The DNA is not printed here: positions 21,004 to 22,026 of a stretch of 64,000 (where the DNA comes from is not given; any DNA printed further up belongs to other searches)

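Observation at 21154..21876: Orphan 240-aa Gly/Ala-rich membrane protein with Cys cluster in a lower-GC island between tctC and an ABC operon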

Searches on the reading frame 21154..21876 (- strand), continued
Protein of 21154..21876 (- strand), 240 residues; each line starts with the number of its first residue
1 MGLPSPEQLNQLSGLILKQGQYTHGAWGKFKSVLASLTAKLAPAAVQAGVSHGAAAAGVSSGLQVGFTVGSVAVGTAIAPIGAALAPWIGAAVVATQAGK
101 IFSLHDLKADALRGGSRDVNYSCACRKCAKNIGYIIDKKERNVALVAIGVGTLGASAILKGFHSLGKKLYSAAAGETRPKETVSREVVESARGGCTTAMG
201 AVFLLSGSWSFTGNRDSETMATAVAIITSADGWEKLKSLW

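Call 39: fold_search(model_id=the predicted structure, library=pdb)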
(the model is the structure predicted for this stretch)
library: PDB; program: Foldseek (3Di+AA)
matches with E <= 10: 38; with E <= 0.001: 0
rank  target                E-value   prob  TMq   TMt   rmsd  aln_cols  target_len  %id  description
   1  8d9p                  3.3e-01  0.51  0.23  0.28  15.6       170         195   10  De Novo Photosynthetic Reaction Center Protein Equipped with Heme B and Mn(II) cations (released 2022-09-28)
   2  5vjs                  6.6e-01  0.47  0.25  0.30  15.9       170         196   11  De Novo Photosynthetic Reaction Center Protein Equipped with Heme B, a synthetic Zn porphyrin, and Zn(II) cations (released 2018-04-25)
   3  1nog                  2.0e+00  0.12  0.18  0.27  13.1       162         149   14  Crystal Structure of Conserved Protein 0546 from Thermoplasma Acidophilum (released 2003-07-29)
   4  5vtl                  2.6e+00  0.15  0.25  0.29  22.7       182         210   16  Structure of metacyclic invariant surface protein , Tb427.07.360, from Trypanosoma brucei. (released 2018-08-08)
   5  9a72_A                2.6e+00  0.13  0.22  0.19  29.8       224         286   12  Integrative model of YFMS-CHEW by crosslinking MS and deep learning (released 2024-09-18)
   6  7x1w_A                3.3e+00  0.07  0.21  0.10  27.0       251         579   15  Cryo-EM structure of human ABCD1 E630Q in the presence of ATP in inward-facing state (released 2023-03-22)
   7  3ez0_A                3.6e+00  0.13  0.24  0.26  14.2       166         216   16  Crystal structure of protein of unknown function with ferritin-like fold (YP_832262.1) from Arthrobacter sp. FB24 at 2 (released 2008-11-25)
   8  5cy5_B                4.4e+00  0.08  0.19  0.28  11.9       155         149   14  Crystal structure of the T33-51H designed self-assembling protein tetrahedron (released 2016-08-10)
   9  2ib0_B                4.6e+00  0.09  0.21  0.35  14.6       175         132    8  Crystal structure of a conserved hypothetical protein, rv2844, from Mycobacterium tuberculosis (released 2006-09-26)
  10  4f0u_A                4.8e+00  0.08  0.21  0.28  10.2       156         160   12  X-Ray Crystal Structure of Allophycocyanin from Synechococcus elongatus PCC 7942 (released 2013-03-06)
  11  8k9c_A                4.8e+00  0.06  0.18  0.20  31.1       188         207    8  Structure of human Caprin-2 HR1 domain (released 2024-08-21)
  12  2y44                  5.3e+00  0.09  0.24  0.30  19.9       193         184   11  Crystal structure of GARP from Trypanosoma congolense (released 2011-03-30)
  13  4pw4                  5.3e+00  0.04  0.16  0.07  14.7       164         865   13  Crystal structure of Aminopeptidase N in complex with phosphonic acid analogue of homophenylalanine L-(R)-hPheP (released 2014-06-25)
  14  9a69_B                5.6e+00  0.08  0.25  0.10  43.2       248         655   12  Integrative model of MCPB-MCPC by crosslinking MS and deep learning (released 2024-09-18)
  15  6xz6_A                6.5e+00  0.03  0.14  0.16  22.4       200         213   14  Structure of the trypanosome brucei factor H receptor bound to domain D5 of bovine factor H (released 2020-03-25)
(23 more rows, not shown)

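Call 40: search_protein_families(library=pfam, proteins=[L001:8996-9640:+, L006:9668-10522:-, L008:7156-7641:-, L008:11977-12831:-, L009:2014-2457:+, L009:848-1480:+], max_evalue=0.1)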
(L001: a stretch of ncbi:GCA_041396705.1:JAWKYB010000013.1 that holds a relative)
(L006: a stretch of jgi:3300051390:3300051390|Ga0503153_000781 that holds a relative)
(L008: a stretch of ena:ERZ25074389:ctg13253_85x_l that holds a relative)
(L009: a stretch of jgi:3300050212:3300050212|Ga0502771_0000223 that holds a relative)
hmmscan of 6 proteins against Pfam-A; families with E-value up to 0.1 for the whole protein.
L001:8996-9640:+ (214 aa): 1 family
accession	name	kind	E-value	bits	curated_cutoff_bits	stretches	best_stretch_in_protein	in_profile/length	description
PF14891.12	Peptidase_M91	-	5.6e-05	24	25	1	26-182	13-118/176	Effector protein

L006:9668-10522:- (284 aa): 0 families

L008:7156-7641:- (161 aa): 0 families

L008:11977-12831:- (284 aa): 2 families
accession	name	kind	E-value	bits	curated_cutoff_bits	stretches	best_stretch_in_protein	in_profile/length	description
PF14301.12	DUF4376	-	0.032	15.1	25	0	4-40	29-65/106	Domain of unknown function (DUF4376)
PF16945.10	Phage_r1t_holin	-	0.074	13.6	26.9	0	93-127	6-40/72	Putative lactococcus lactis phage r1t holin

L009:2014-2457:+ (147 aa): 1 family
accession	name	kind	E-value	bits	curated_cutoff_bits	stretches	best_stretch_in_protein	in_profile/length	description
PF06689.19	zf-C4_ClpX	-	5.9e-08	32.9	27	1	23-54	2-34/39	ClpX C4-type zinc finger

L009:848-1480:+ (210 aa): 1 family
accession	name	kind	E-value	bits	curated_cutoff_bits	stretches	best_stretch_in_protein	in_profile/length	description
PF03797.25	Autotransporter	-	0.0005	20.3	26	1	13-170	58-218/255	Autotransporter beta-domain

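Call 52: find_related_loci(query=A2, collection=genome_contigs, flank=10000)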
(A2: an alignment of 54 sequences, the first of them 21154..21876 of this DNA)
Query A2 (240 aa) in genome_contigs; peptide patterns used: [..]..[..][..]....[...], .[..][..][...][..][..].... (x = any residue, [..] = any of these).
179 stretches matched a pattern; 19 encode a relative of the query (tblastn E <= 1e-3); 19 distinct loci.
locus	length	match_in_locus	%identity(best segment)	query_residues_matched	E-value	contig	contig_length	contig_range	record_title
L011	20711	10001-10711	71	1-240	1e-109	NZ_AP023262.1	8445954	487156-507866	Mesorhizobium sp. L-8-3 chromosome, complete genome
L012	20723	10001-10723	68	1-240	5e-107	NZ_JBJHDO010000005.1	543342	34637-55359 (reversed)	Mesorhizobium sp. 1B3 5, whole genome shotgun sequence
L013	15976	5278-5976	63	1-240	5e-98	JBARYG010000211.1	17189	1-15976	MAG: Mesorhizobium sp. isolate MFD12216_ilm_asm_bin16 k127_2479, whole genome shotgun sequence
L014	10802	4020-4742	61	1-240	5e-97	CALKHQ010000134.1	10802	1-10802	MAG TPA_asm: uncultured Alphaproteobacteria bacterium isolate SRR5251193_bin.100_CONCOCT_v1.1_MAG genome assembly, conti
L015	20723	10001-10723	69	1-240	3e-95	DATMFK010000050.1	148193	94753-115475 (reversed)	MAG TPA_asm: Rhizobiaceae bacterium isolate SMAG_U13461 k141_67623, whole genome shotgun sequence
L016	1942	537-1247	63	1-240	5e-92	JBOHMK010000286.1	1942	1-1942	MAG: Acetobacteraceae bacterium isolate TC-S_metawrap_bin.273 k127_2701791, whole genome shotgun sequence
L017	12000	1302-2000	58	1-240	9e-88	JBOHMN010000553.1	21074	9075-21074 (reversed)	MAG: Acetobacteraceae bacterium isolate TC-S_metabat2.bin.230 k127_3425563, whole genome shotgun sequence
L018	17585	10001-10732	58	1-240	1e-86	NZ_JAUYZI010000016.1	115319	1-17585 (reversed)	Methylobacterium sp. NEAU 140 Scaffold16, whole genome shotgun sequence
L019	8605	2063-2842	48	1-240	3e-65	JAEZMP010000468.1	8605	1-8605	MAG: Proteobacteria bacterium isolate OH_CFB_119 k127_1069305, whole genome shotgun sequence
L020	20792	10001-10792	45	1-240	4e-63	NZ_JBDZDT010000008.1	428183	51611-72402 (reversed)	Aquabacter sp. CN5-332 contig8, whole genome shotgun sequence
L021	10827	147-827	44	1-240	1e-56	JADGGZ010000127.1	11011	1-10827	MAG: Rhodospirillales bacterium isolate HOG25 NODE_4087_length_11011_cov_26.847141, whole genome shotgun sequence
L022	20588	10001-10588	49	35-240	7e-56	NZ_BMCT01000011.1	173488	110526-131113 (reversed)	Azorhizobium oxalatiphilum strain CCM 7897 sequence11, whole genome shotgun sequence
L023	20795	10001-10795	44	1-240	1e-55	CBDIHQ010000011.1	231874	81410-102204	MAG: Aquabacter sp. isolate 7e7a62fc-4913-440f-9684-c98570a3fd34 genome assembly, contig: contig_11, whole genome shotgu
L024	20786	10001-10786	44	1-240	4e-53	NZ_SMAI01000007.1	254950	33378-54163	Aquabacter spiritensis strain DSM 9035 Ga0244660_107, whole genome shotgun sequence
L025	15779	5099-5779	43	1-240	1e-52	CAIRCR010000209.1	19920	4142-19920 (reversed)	MAG: uncultured proteobacterium isolate KT_bin-2439 genome assembly, contig: bin-2439:209/552, whole genome shotgun sequ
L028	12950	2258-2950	39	1-240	2e-46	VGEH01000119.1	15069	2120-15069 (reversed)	MAG: Alphaproteobacteria bacterium isolate K_Offshore_80m_m2_051 K_Offshore_80m_m2_051_Ga0194132_10008202, whole genome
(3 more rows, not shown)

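Call 59: search_protein_families(library=pfam, proteins=[L025:2330-5032:+, L025:5099-5782:+, L025:5873-7840:+, L025:7881-9857:+, L025:9864-10451:+, L025:10479-10772:+, L025:10871-12109:+, L025:12199-13530:+, L025:13535-14890:+], max_evalue=0.001)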
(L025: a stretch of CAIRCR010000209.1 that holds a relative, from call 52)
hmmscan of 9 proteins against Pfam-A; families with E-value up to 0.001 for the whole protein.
L025:2330-5032:+ (900 aa): 16 families
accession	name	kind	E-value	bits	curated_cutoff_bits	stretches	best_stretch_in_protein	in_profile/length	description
PF07724.20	AAA_2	-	3.7e-55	186.9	27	1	633-799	1-164/166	AAA domain (Cdc48 subfamily)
PF17871.7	AAA_lid_9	-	1.2e-30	106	22.8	1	375-467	1-93/104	AAA lid domain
PF00004.35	AAA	-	7.3e-19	69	21.2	2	236-369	2-126/131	ATPase family associated with various cellular activities (AAA)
PF13191.12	AAA_16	-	2e-13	51.6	32.6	1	213-314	2-142/167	AAA ATPase domain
PF10431.15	ClpB_D2-small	-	2.1e-12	47.3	21.9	1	806-883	1-78/81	C-terminal, D2-small domain, of ClpB protein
PF07728.20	AAA_5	-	2.3e-11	44.3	22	1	638-749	2-109/139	AAA domain (dynein-related subfamily)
PF13401.12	AAA_22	-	6e-09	36.7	27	0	231-325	4-97/130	AAA domain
PF13173.12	AAA_14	-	2.7e-06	27.9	27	0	637-719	4-74/129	AAA domain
PF06414.18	Zeta_toxin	-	3.3e-06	27.1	22.3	0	631-678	13-58/199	Zeta toxin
PF00158.32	Sigma54_activat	-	5.7e-06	26.6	20.2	0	638-762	25-149/168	Sigma-54 interaction domain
PF12775.13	AAA_7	-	1.8e-05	24.8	25.8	0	638-681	36-79/181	P-loop containing dynein motor region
PF20720.3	nSTAND3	-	5.7e-05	23.3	27.2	0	637-678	19-58/155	Novel STAND NTPase 3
PF01637.24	ATPase_2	-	6.5e-05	23.3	33.2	0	214-255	2-43/225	ATPase domain predominantly from Archaea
PF05621.17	TniB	-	0.00011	22.1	22.4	0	219-372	22-185/189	Bacterial TniB protein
PF13481.12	AAA_25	-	0.00012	22.2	27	0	213-344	15-147/195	AAA domain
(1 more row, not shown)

L025:5099-5782:+ (227 aa): 0 families

L025:5873-7840:+ (655 aa): 3 families
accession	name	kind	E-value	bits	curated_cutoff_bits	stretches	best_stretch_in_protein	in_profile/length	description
PF00069.31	Pkinase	-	1.2e-39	136.7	31.7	1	83-350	4-253/263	Protein kinase domain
PF07714.23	PK_Tyr_Ser-Thr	-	5.1e-27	95.3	23.1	1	82-349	3-249/258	Protein tyrosine and serine/threonine kinase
PF03109.22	ABC1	-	0.00019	21.1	22.9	1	155-239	144-220/244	ABC1 atypical kinase-like domain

L025:7881-9857:+ (658 aa): 4 families
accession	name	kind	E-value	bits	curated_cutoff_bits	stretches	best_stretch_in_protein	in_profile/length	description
PF05954.17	Phage_GPD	-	2.8e-90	303.1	30.1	1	29-329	2-301/305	Phage tail baseplate hub (GPD)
PF22178.3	Gp5_trimer_C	-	5.6e-23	81.7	30.9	1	473-580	1-104/112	Bacteriophage T4 gp5 C-terminal trimerisation domain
PF04717.18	Phage_base_V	-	1.2e-15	58.1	23.8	1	389-456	12-75/75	Type VI secretion system/phage-baseplate injector OB domain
PF20093.5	DUF6484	-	0.00036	21.6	27.6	0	432-453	38-59/61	Domain of unknown function (DUF6484)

L025:9864-10451:+ (195 aa): 1 family
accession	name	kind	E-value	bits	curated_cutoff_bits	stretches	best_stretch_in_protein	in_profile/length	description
PF22011.2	DUF6931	-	1.1e-47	162.2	27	1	41-186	1-145/145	Family of unknown function (DUF6931)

L025:10479-10772:+ (97 aa): 1 family
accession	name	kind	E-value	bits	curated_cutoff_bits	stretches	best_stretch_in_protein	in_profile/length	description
PF05488.18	PAAR_motif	-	1.1e-25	90.1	27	1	18-87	1-69/70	PAAR motif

L025:10871-12109:+ (412 aa): 2 families
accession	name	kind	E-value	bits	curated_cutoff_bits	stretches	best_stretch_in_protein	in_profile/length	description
PF20232.3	T6SS_FHA_C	-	4.8e-50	170.3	23.7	1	241-402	10-180/180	C-terminal domain of Type VI secretion system FHA protein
PF00498.31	FHA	-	3.4e-11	43.8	20.7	1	28-94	3-67/67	FHA domain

L025:12199-13530:+ (443 aa): 1 family
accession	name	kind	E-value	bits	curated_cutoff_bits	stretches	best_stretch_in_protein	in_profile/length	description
PF05936.17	T6SS_VasE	-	3.7e-159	530.6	23.4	1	19-440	1-429/429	Bacterial Type VI secretion, VC_A0110, EvfL, ImpJ, VasE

L025:13535-14890:+ (451 aa): 2 families
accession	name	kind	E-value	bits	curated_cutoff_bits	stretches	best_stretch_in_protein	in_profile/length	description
PF09850.14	DotU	-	2.8e-70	236.6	27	1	64-266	1-204/205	Type VI secretion system protein DotU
PF00691.25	OmpA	-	2.7e-12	47.3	27.2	1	347-445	1-98/98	OmpA family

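Call 62: search_protein_families(library=pfam, proteins=[L019:1506-1982:+, L019:2911-4143:-, L012:2928-3710:+, L012:4047-4595:-, L012:4596-7010:-, L012:6980-8155:-, L012:8164-8736:-, L012:8930-9823:+, L019:331-1131:+, L013:6042-6320:-], max_evalue=0.001)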
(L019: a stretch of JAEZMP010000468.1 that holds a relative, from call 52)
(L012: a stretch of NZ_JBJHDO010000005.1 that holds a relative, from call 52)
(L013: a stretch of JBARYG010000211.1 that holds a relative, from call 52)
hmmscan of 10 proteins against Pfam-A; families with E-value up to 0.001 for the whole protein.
L019:1506-1982:+ (158 aa): 1 family
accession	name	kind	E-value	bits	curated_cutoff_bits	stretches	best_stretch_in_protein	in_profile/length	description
PF05638.18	T6SS_HCP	-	7e-40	136.7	23.5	1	4-132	1-128/129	Type VI secretion system effector, Hcp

L019:2911-4143:- (410 aa): 3 families
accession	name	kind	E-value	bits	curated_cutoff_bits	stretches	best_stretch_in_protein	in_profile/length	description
PF06463.18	Mob_synth_C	-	4.5e-40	137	37.4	1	265-390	2-127/128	Molybdenum Cofactor Synthesis C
PF04055.27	Radical_SAM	-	3.2e-32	112.4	29.5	1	96-258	1-165/166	Radical SAM superfamily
PF13353.11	Fer4_12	-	3.2e-06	27.9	22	1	100-212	13-118/137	4Fe-4S single cluster domain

L012:2928-3710:+ (260 aa): 5 families
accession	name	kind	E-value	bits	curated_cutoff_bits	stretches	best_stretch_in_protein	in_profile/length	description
PF00069.31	Pkinase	-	4.2e-22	79.2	31.7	1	25-234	21-240/263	Protein kinase domain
PF07714.23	PK_Tyr_Ser-Thr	-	5e-12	46.1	23.1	1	26-252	26-256/258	Protein tyrosine and serine/threonine kinase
PF01636.29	APH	-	1.8e-07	31.6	23.2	1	77-148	135-200/239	Phosphotransferase enzyme family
PF19974.5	TCAD9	-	0.00028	20.6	40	1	104-142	283-321/429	Ternary complex associated domain 9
PF06293.20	Kdo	-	0.00043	20.2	21.3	0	104-142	123-166/207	Lipopolysaccharide kinase (Kdo/WaaP) family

L012:4047-4595:- (182 aa): 2 families
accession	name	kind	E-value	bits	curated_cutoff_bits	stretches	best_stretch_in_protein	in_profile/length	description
PF19788.4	DUF6272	-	0.00016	21.7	26.6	1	84-162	47-124/134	Family of unknown function (DUF6272)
PF02518.31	HATPase_c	-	0.00092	20.1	26.4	0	63-103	5-46/111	Histidine kinase-, DNA gyrase B-, and HSP90-like ATPase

L012:4596-7010:- (804 aa): 3 families
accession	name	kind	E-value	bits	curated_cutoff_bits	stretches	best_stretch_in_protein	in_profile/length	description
PF07228.17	SpoIIE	-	4.1e-39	134.9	25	1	609-803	2-191/192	Stage II sporulation protein E (SpoIIE)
PF00672.30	HAMP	-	2.6e-13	50.5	25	1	471-521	2-52/53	HAMP domain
PF02743.24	dCache_1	-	2.3e-12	47.4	45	1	240-353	89-207/240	Cache domain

L012:6980-8155:- (391 aa): 9 families
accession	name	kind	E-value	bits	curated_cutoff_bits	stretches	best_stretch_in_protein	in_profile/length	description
PF13649.12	Methyltransf_25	-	1.6e-18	67.6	27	1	162-257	1-97/97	Methyltransferase domain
PF08241.18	Methyltransf_11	-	2.3e-18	67.1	21.2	1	164-260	2-94/95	Methyltransferase domain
PF13847.12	Methyltransf_31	-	4.2e-17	62.6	27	1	158-265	3-113/145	Methyltransferase domain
PF01209.24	Ubie_methyltran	-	5.4e-17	62.4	20.1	1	140-263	31-153/233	ubiE/COQ5 methyltransferase family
PF13489.12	Methyltransf_23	-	1e-10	42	27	1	146-284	11-136/164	Methyltransferase domain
PF08242.18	Methyltransf_12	-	2.3e-10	41.5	30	1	164-259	2-98/98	Methyltransferase domain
PF05175.20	MTS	-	6.5e-05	23.1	23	1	160-232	33-104/170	Methyltransferase small domain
PF07021.18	MetW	-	0.00015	21.9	21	1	157-254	12-103/193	Methionine biosynthesis protein MetW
PF02390.23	Methyltransf_4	-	0.00057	19.8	24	1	161-227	4-73/173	Putative methyltransferase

L012:8164-8736:- (190 aa): 0 families

L012:8930-9823:+ (297 aa): 1 family
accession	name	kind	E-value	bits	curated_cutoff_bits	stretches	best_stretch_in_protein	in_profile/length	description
PF07228.17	SpoIIE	-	1.4e-41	143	25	1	104-296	1-190/192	Stage II sporulation protein E (SpoIIE)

L019:331-1131:+ (266 aa): 2 families
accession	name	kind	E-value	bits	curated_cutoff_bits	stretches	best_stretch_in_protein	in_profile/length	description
PF17765.7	MLTR_LBD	-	1.1e-35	123.6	26.3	1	109-249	2-144/168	MmyB-like transcription regulator ligand binding domain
PF13560.12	HTH_31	-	1.5e-10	41.7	27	1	10-89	1-64/64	Helix-turn-helix domain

L013:6042-6320:- (92 aa): 0 families

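Call 66: find_related_loci(query=A2, collection=metagenome_contigs, flank=10000)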
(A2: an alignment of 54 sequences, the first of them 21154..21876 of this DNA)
Query A2 (240 aa) in metagenome_contigs; peptide patterns used: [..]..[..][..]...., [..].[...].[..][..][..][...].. (x = any residue, [..] = any of these).
600 stretches matched a pattern (row limit reached: there are more); 37 encode a relative of the query (tblastn E <= 1e-3); 37 distinct loci.
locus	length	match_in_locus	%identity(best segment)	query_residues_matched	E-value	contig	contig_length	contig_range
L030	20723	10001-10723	72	1-240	4e-116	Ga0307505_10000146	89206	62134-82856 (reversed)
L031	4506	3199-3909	70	1-240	1e-108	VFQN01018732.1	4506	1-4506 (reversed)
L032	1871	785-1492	73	1-240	2e-108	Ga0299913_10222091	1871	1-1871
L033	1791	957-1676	63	1-240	4e-108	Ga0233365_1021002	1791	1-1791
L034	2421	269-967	62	1-240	8e-101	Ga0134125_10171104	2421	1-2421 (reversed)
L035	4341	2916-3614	63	1-240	1e-97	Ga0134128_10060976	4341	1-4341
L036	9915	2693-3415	61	1-240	4e-97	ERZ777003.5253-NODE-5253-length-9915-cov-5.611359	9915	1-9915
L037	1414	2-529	65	58-240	8e-79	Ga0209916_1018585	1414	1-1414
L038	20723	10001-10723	69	1-240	3e-95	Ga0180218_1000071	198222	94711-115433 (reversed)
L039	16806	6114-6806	47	1-240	2e-62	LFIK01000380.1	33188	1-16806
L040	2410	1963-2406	57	1-155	3e-53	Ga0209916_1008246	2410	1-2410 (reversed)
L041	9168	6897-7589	41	1-240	3e-51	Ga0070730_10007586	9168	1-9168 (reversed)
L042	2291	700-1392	40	1-240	8e-51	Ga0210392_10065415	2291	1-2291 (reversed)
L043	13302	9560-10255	40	1-240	5e-50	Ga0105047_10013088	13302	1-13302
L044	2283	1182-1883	39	1-240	2e-47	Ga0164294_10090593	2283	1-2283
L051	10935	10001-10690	35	1-240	2e-39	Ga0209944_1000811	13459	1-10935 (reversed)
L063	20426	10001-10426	25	41-154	1e-7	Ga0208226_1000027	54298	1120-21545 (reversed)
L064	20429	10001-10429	25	41-154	1e-7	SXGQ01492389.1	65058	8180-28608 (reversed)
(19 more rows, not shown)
